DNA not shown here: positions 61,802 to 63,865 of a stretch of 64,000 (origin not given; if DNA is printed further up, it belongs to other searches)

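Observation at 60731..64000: Lower-G+C island with an HNH-SF2 helicase fusion operon: candidate undescribed defence-type system, truncated by the window edge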

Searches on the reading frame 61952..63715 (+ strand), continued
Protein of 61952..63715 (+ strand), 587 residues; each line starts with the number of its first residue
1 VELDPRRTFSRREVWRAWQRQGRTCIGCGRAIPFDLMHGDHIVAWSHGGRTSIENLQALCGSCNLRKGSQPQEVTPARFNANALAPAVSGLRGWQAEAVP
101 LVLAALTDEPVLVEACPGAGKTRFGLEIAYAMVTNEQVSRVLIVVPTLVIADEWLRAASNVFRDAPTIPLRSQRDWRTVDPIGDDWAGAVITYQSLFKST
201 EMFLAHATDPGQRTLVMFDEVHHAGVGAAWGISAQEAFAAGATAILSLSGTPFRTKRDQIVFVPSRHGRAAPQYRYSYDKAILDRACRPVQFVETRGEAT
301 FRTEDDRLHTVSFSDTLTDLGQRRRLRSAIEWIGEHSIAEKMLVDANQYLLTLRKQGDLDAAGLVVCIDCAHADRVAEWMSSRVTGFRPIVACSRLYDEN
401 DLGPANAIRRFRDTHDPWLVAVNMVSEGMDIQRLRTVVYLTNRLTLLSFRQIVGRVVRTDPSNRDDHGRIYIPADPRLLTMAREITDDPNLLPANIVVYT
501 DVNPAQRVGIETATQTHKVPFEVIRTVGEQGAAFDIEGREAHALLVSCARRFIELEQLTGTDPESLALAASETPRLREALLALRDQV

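Call 62: find_encoding_contigs(protein=P0010, flank=10000, max_places=1)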
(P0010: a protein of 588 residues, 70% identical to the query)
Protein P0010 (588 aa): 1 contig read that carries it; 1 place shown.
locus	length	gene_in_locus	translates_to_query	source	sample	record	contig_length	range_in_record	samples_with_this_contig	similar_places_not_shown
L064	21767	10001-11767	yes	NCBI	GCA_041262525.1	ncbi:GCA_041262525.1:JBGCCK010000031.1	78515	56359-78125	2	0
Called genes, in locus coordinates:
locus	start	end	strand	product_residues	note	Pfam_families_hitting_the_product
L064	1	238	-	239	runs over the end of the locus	-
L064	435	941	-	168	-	-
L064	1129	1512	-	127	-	-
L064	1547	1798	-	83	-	-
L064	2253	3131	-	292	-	-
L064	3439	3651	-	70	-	-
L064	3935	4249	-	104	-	-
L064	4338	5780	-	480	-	PF00145:DNA_methylase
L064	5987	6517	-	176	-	-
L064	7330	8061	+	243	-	-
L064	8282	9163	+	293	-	-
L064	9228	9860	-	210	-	-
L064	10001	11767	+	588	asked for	PF01844:HNH, PF14279:HNH_5, PF04851:ResIII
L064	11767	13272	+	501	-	-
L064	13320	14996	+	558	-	-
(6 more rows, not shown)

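Call 80: predict_structure(alignment_id=A3)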
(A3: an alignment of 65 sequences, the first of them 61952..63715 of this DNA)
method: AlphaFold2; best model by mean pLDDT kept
length: 587 residues; sequences in the alignment: 65
mean_pLDDT: 81.7   pTM: 0.81
mean pLDDT of the five models: 81.7, 81.3, 80.5, 78.6, 71.4
residues with pLDDT >= 90: 239; 70-90: 241; 50-70: 64; < 50: 43
segments of 3 or more residues with pLDDT < 50: 1-7, 488-516
pLDDT, mean of each block of 10 residues (from residue 1): 47 78 76 65 54 72 64 69 90 94 91 85 96 94 90 92 92 85 87 86 80 90 65 74 88 54 71 85 84 95 88 88 89 95 95 88 92 96 95 75 87 91 74 91 77 83 82 92 67 46 36 52 93 91 96 90 93 95 93
secondary structure, 60 per line:
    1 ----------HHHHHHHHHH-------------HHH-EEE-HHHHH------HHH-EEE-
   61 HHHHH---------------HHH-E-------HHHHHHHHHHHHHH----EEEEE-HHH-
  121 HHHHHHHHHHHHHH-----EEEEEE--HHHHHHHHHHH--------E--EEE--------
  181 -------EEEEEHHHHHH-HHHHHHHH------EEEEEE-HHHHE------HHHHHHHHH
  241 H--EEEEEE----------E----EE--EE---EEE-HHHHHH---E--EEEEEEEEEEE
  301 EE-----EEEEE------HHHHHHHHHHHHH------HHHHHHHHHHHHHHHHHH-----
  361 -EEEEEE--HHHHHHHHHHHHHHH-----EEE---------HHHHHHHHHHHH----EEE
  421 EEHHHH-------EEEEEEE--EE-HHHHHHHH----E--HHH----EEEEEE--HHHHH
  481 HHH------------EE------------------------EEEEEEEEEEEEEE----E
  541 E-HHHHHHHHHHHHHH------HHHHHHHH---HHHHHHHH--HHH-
elements in order: H11-20 E38-40 H42-46 E57-59 H61-65 H93-106 E111-115 H121-134 E140-145 H148-158 E170-172 E188-192 H193-198 H200-207 E214-219 H221-224 H232-241 E244-249 E274-276 H278-283 E290-302 E308-312 H319-331 H338-355 E362-367 H370-384 E390-392 H402-413 E418-422 H423-426 E434-440 H446-453 E468-473 H476-483 E522-535 H543-556 H563-570 H574-581

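Call 82: fold_search(model_id=the predicted structure, library=pdb)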
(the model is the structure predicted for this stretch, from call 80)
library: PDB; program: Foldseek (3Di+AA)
matches with E <= 10: 1593; with E <= 0.001: 677
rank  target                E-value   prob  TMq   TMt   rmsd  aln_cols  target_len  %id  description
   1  7r7j_B                8.4e-14  1.00  0.43  0.44   6.5       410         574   15  Crystal structure of RadD with ADP (released 2022-04-13)
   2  7o4k_7                1.3e-13  1.00  0.50  0.48   7.8       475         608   12  Yeast TFIIH in the contracted state within the pre-initiation complex (released 2021-06-16)
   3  7o4l_7                2.4e-13  1.00  0.48  0.46   8.1       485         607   14  Yeast TFIIH in the expanded state within the pre-initiation complex (released 2021-06-16)
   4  8h5y_A                2.7e-13  1.00  0.42  0.43   6.9       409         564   15  Crystal structure of RadD- ADP complex (released 2023-10-18)
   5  7r7j_A                4.0e-13  1.00  0.42  0.43   6.4       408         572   16  Crystal structure of RadD with ADP (released 2022-04-13)
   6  8h5z_A                1.1e-12  1.00  0.43  0.45   6.9       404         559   15  Crystal structure of RadD/ATP analogue complex (released 2023-10-18)
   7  6p4o_C                1.2e-12  1.00  0.35  0.44  11.4       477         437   17  Complex of XPB helicase with Bax1 endonuclease from Sulfurisphaera tokodaii at 3.15 Angstroms resolution (released 2020-06-03)
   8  6p4f_C                1.4e-12  1.00  0.40  0.52  11.0       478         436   17  Crystal structure of the XPB-Bax1-forked DNA ternary complex (released 2020-06-17)
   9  7o4i_7                2.3e-12  1.00  0.46  0.45   9.5       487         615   13  Yeast RNA polymerase II transcription pre-initiation complex with initial transcription bubble (released 2021-06-16)
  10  8h5y_B                4.3e-12  1.00  0.40  0.41   8.0       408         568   14  Crystal structure of RadD- ADP complex (released 2023-10-18)
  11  6jde_B                5.7e-12  1.00  0.42  0.43   7.3       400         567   15  crystal structure of a DNA repair protein (released 2019-06-26)
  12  8h5z_B                1.9e-11  1.00  0.41  0.43   6.8       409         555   15  Crystal structure of RadD/ATP analogue complex (released 2023-10-18)
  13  7nkx_W                2.1e-11  1.00  0.49  0.47   9.7       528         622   14  RNA polymerase II-Spt4/5-nucleosome-Chd1 structure (released 2021-08-25)
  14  4xqk_A                2.4e-11  1.00  0.39  0.17   8.5       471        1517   15  ATP-dependent Type ISP restriction-modification enzyme LlaBIII bound to DNA (released 2015-09-16)
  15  7epu_B                2.4e-11  1.00  0.29  0.25  13.7       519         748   13  Crystal structure of HsALC1 (released 2021-07-14)
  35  6p66_C                2.7e-10  1.00  0.27  0.33  22.3       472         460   14  The crystal structure of the XPB complex with Bax1 from Archaeoglobus fulgidus at 3.0 Angstrom resolution (released 2020-06-17)
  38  6p66_A                3.4e-10  1.00  0.24  0.31  22.1       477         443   16  The crystal structure of the XPB complex with Bax1 from Archaeoglobus fulgidus at 3.0 Angstrom resolution (released 2020-06-17)
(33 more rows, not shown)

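Call 83: search_protein_representatives(alignment_id=A2)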
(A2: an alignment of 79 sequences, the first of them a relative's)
Query: 79 sequences, 507 profile positions. Proteins with E-value up to 0.001 (for the whole library): 268; up to 1e-10: 230; up to 1e-30: 155. The best 150 are listed.
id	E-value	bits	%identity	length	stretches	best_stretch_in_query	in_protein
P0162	3.7e-202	689.0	-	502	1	7-502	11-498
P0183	3.7e-198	675.8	-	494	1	8-496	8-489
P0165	7.6e-194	661.6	-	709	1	21-503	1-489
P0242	2.0e-192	656.9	-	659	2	6-494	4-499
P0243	6.8e-191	651.8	-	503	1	9-499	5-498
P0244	1.1e-190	651.1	-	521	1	7-496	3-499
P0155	1.8e-188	643.9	-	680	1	8-496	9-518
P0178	4.6e-188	642.5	-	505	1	4-500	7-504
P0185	3.3e-187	639.7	-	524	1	21-502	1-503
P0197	2.1e-184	630.4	-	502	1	7-501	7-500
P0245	5.0e-182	622.6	-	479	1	21-498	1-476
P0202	9.9e-179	611.7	-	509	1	21-503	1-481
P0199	2.2e-177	607.3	-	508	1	4-493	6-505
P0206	7.0e-169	579.2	-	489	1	21-497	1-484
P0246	2.0e-168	577.7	-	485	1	21-500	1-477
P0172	3.9e-162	557.0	-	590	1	6-501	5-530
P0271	4.2e-105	368.8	-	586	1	43-503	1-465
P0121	2.5e-73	264.0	-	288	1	44-308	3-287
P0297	6.4e-68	246.1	-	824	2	151-470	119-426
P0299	2.3e-66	241.0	-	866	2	157-499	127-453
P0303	9.5e-63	229.1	-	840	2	142-415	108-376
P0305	3.4e-62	227.3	-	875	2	162-499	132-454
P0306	3.9e-62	227.1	-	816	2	148-496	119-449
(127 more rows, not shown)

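Call 84: search_protein_families(library=pfam, proteins=[P0297, P0299, P0303, P0305, P0306, P0242, P0155, P0165, P0271, P0172], max_evalue=0.01)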
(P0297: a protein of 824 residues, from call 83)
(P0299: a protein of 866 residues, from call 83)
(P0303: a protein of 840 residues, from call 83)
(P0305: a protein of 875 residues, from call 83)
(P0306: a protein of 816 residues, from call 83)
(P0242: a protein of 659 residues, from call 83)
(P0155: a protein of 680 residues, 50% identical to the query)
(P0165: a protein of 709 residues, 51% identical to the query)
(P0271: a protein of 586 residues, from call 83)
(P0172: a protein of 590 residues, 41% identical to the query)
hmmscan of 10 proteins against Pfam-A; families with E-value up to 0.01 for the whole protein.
P0297 (824 aa): 4 families
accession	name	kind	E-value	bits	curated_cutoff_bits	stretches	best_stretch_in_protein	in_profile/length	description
PF13646.12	HEAT_2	-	5e-14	52.8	27.7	2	485-563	7-84/88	HEAT repeats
PF02985.28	HEAT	-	2.8e-12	46.1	23.5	1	643-664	7-28/31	HEAT repeat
PF13251.12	DUF4042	-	0.0002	21.5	27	0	644-696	48-100/182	Domain of unknown function (DUF4042)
PF12717.13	Cnd1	-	0.0014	19.2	26.4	0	593-671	9-93/162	non-SMC mitotic condensation complex subunit 1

P0299 (866 aa): 4 families
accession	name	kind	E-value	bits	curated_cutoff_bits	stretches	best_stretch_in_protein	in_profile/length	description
PF13646.12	HEAT_2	-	1.3e-19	70.6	27.7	3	484-564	5-84/88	HEAT repeats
PF02985.28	HEAT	-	3.7e-12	45.7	23.5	0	642-663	4-25/31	HEAT repeat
PF00514.29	Arm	-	0.00027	21.3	20.6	0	573-597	12-36/41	Armadillo/beta-catenin-like repeat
PF13513.12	HEAT_EZ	-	0.0013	19.7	27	0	642-663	32-53/55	HEAT-like repeat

P0303 (840 aa): 5 families
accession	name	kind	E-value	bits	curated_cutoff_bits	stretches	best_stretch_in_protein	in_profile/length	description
PF13646.12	HEAT_2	-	2.8e-19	69.6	27.7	2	558-631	13-87/88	HEAT repeats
PF02985.28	HEAT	-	2.8e-13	49.2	23.5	0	484-506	4-26/31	HEAT repeat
PF13513.12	HEAT_EZ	-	1.8e-06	28.8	27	1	477-506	25-54/55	HEAT-like repeat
PF00514.29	Arm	-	0.00012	22.4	20.6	0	475-505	7-37/41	Armadillo/beta-catenin-like repeat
PF11838.14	ERAP1_C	-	0.00087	19.2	38.2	1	557-680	164-290/318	ERAP1-like C-terminal domain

P0305 (875 aa): 5 families
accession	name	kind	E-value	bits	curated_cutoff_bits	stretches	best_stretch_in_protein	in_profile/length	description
PF13646.12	HEAT_2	-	7.3e-18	65.1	27.7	2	581-663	5-88/88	HEAT repeats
PF02985.28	HEAT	-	5.1e-14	51.5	23.5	1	642-667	4-29/31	HEAT repeat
PF13513.12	HEAT_EZ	-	0.00052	20.9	27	0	615-633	36-54/55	HEAT-like repeat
PF25786.1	HEAT_GCN1_C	-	0.0015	19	27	0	598-678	18-107/151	GCN1-like, C-terminal HEAT repeats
PF18991.6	DUF5724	-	0.0023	16.5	25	1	554-671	439-557/1214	Family of unknown function (DUF5724)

P0306 (816 aa): 0 families

P0242 (659 aa): 0 families

P0155 (680 aa): 0 families

P0165 (709 aa): 0 families

P0271 (586 aa): 0 families

P0172 (590 aa): 0 families

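Call 85: find_encoding_contigs(protein=P0299, flank=8000, max_places=3)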
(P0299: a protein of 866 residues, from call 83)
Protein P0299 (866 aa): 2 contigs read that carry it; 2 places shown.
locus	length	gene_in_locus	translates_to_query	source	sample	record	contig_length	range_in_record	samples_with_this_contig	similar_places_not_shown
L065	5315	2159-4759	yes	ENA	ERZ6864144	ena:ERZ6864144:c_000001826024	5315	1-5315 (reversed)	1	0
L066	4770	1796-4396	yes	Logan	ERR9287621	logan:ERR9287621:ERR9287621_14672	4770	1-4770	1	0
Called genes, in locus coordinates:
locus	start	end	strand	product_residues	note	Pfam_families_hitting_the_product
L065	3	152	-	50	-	?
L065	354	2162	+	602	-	PF01844:HNH, PF14279:HNH_5, PF00270:DEAD, PF04851:ResIII, PF00271:Helicase_C (weak)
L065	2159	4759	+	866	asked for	PF02985:HEAT (faint), PF13646:HEAT_2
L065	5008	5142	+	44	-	-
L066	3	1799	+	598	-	?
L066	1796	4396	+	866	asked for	PF02985:HEAT (faint), PF13646:HEAT_2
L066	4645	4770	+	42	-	?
